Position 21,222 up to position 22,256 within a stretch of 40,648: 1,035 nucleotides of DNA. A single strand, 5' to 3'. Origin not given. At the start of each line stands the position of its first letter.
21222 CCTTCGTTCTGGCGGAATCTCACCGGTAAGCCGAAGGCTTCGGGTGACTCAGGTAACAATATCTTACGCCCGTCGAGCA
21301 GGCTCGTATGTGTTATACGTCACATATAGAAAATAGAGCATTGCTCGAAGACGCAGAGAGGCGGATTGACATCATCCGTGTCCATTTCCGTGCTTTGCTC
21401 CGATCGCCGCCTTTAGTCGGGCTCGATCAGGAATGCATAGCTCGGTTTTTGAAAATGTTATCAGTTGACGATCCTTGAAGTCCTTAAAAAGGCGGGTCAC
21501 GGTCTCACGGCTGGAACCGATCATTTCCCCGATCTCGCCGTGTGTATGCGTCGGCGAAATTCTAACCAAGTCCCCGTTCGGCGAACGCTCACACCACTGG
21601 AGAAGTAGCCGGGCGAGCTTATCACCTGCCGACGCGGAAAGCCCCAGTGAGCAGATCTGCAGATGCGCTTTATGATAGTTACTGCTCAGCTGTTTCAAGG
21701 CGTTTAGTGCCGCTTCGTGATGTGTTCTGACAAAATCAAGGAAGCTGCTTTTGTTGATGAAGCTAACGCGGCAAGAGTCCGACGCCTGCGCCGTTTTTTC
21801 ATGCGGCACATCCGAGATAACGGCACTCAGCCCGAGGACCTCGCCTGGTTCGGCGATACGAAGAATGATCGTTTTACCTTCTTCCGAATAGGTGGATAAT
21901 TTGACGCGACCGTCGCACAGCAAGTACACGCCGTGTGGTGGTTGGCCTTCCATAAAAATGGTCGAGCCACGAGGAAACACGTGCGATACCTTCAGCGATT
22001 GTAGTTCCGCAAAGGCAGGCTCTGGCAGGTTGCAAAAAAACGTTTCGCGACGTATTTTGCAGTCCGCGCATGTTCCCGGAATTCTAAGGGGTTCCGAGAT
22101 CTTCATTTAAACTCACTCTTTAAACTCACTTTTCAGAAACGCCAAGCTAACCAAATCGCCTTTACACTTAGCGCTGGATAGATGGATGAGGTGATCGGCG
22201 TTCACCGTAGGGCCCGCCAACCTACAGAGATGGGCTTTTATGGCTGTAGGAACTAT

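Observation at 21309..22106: Regulator combining an FNR-type Fe-S cysteine set with a CRP-type DNA-recognition helix, placed directly upstream of the decahaem operon and its TGTGT-N6-TCACA box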

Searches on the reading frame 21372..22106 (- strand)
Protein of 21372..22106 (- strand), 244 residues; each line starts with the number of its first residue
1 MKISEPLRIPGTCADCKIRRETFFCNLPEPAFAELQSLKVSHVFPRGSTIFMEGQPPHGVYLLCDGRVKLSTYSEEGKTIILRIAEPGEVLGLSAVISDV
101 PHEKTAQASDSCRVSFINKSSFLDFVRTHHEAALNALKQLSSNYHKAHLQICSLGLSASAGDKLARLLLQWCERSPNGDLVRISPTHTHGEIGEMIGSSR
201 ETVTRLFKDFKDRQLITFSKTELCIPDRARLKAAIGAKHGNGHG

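Call 4: search_protein_families(library=pfam, proteins=[window:21372-22106:-], max_evalue=0.01)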
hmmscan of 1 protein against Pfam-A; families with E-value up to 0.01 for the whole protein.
window:21372-22106:- (244 aa): 4 families
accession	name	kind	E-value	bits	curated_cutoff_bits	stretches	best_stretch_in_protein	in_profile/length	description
PF00027.35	cNMP_binding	-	1.1e-19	70.6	27.5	1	43-129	3-89/89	Cyclic nucleotide-binding domain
PF13545.12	HTH_Crp_2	-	2.2e-16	60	27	1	163-233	2-69/70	Crp-like helix-turn-helix domain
PF00325.26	Crp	-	8.2e-09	35.5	21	1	188-216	4-32/32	Bacterial regulatory proteins, crp family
PF25213.1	HVO_A0261_N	-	0.0065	16.8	35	0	187-217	25-55/86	HVO_A0261 N-terminal domain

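Call 5: search_protein_families(library=ncbifam, proteins=[window:21372-22106:-], max_evalue=0.01)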
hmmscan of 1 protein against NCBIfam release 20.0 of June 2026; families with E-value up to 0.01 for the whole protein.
window:21372-22106:- (244 aa): 11 families
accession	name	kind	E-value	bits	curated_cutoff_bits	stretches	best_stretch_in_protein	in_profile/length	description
NF008732.0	PRK11753.1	equivalog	6.8e-17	61.6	266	1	41-218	25-203/214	cAMP-activated global transcriptional regulator CRP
NF006901.0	PRK09392.1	equivalog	1.9e-15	56.9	211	1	17-230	8-216/236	transcriptional activator FtrB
TIGR03697.1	NtcA_cyano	equivalog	3.6e-15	56.2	244.95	1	47-231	1-188/193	global nitrogen regulator NtcA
NF008365.0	PRK11161.1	subfamily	8.1e-13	48.2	228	1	12-237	19-245/250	fumarate/nitrate reduction transcriptional regulator Fnr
NF050806.1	TransRegFixKCaul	equivalog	4.1e-10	39.3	300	1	39-233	23-212/215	transcriptional regulator FixK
NF010499.0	PRK13918.1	equivalog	5.5e-09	35.8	274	1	44-228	17-194/205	CRP/FNR family transcriptional regulator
NF052518.1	TransRegLdrP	equivalog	2e-08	34.5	300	1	44-225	4-178/195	transcriptional regulator LdrP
NF045989.1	TransRegFnrLRhodb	equivalog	4.1e-08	32.7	300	1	12-238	9-238/245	transcriptional regulator FnrL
NF050815.1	TransActFtrBCaul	equivalog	1.2e-07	31.2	300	1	17-206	10-195/251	transcriptional activator FtrB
NF053664.1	TransRegPtrACyano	equivalog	2e-07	30.5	300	1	58-220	28-184/196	Crp/Fnr family transcriptional regulator PtrA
NF041163.2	encap_f2b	equivalog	4.2e-06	26.2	400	1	33-146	89-202/450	family 2B encapsulin nanocompartment shell protein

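Call 6: search_solved_structures(query=window:21372-22106:-, max_evalue=0.001, show_alignments=5)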
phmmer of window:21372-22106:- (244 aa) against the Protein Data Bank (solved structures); distinct sequences matched with E-value up to 0.001: 73 (the best 60 are shown).
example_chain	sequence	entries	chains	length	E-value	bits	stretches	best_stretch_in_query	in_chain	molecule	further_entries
3d0s_A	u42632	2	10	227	3.1e-19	72.6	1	20-231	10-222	TRANSCRIPTIONAL REGULATORY PROTEIN | PROBABLE TRANSCRIPTIONAL REGULATORY PROTEIN (PROBABLY CRP/ FNR-FAMILY)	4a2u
3mzh_A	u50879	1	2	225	3.7e-19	72.3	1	24-231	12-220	PROBABLE TRANSCRIPTIONAL REGULATORY PROTEIN (PROBABLY CRP/FNR-FAMILY)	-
3h3u_A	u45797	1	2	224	3.7e-19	72.3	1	24-231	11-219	PROBABLE TRANSCRIPTIONAL REGULATORY PROTEIN (PROBABLY CRP/FNR-FAMILY)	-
3i54_A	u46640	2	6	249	4.5e-19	72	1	22-231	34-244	Transcriptional regulator, Crp/Fnr family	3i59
4cyd_A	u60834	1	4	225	1.9e-18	70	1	42-229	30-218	PROBABLE TRANSCRIPTION REGULATOR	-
4byy_A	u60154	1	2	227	2e-18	70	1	42-229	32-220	TRANSCRIPTIONAL REGULATOR, CRP/FNR FAMILY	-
3r6s_A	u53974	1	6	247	2.5e-18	69.6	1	42-229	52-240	transcription regulator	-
2xgx_A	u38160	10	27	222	1.4e-15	60.6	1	42-225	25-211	GLOBAL NITROGEN REGULATOR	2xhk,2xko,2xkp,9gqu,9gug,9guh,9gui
7ets_A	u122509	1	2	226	2.4e-15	59.8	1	23-216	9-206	Crp/Fnr family transcriptional regulator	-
8h3v_X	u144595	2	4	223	1.6e-14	57.2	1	40-225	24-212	NtcA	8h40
3la2_A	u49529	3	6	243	2e-14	56.8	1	40-225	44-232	Global nitrogen regulator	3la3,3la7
4i02_A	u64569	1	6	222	1.6e-12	50.7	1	41-218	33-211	Catabolite gene activator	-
6dt4_A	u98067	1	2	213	1.9e-12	50.3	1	41-218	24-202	Cyclic AMP receptor protein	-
3h3z_A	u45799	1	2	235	2.4e-12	50.1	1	19-227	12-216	Cyclic nucleotide-binding protein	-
3fx3_A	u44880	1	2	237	2.4e-12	50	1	19-227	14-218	Cyclic nucleotide-binding protein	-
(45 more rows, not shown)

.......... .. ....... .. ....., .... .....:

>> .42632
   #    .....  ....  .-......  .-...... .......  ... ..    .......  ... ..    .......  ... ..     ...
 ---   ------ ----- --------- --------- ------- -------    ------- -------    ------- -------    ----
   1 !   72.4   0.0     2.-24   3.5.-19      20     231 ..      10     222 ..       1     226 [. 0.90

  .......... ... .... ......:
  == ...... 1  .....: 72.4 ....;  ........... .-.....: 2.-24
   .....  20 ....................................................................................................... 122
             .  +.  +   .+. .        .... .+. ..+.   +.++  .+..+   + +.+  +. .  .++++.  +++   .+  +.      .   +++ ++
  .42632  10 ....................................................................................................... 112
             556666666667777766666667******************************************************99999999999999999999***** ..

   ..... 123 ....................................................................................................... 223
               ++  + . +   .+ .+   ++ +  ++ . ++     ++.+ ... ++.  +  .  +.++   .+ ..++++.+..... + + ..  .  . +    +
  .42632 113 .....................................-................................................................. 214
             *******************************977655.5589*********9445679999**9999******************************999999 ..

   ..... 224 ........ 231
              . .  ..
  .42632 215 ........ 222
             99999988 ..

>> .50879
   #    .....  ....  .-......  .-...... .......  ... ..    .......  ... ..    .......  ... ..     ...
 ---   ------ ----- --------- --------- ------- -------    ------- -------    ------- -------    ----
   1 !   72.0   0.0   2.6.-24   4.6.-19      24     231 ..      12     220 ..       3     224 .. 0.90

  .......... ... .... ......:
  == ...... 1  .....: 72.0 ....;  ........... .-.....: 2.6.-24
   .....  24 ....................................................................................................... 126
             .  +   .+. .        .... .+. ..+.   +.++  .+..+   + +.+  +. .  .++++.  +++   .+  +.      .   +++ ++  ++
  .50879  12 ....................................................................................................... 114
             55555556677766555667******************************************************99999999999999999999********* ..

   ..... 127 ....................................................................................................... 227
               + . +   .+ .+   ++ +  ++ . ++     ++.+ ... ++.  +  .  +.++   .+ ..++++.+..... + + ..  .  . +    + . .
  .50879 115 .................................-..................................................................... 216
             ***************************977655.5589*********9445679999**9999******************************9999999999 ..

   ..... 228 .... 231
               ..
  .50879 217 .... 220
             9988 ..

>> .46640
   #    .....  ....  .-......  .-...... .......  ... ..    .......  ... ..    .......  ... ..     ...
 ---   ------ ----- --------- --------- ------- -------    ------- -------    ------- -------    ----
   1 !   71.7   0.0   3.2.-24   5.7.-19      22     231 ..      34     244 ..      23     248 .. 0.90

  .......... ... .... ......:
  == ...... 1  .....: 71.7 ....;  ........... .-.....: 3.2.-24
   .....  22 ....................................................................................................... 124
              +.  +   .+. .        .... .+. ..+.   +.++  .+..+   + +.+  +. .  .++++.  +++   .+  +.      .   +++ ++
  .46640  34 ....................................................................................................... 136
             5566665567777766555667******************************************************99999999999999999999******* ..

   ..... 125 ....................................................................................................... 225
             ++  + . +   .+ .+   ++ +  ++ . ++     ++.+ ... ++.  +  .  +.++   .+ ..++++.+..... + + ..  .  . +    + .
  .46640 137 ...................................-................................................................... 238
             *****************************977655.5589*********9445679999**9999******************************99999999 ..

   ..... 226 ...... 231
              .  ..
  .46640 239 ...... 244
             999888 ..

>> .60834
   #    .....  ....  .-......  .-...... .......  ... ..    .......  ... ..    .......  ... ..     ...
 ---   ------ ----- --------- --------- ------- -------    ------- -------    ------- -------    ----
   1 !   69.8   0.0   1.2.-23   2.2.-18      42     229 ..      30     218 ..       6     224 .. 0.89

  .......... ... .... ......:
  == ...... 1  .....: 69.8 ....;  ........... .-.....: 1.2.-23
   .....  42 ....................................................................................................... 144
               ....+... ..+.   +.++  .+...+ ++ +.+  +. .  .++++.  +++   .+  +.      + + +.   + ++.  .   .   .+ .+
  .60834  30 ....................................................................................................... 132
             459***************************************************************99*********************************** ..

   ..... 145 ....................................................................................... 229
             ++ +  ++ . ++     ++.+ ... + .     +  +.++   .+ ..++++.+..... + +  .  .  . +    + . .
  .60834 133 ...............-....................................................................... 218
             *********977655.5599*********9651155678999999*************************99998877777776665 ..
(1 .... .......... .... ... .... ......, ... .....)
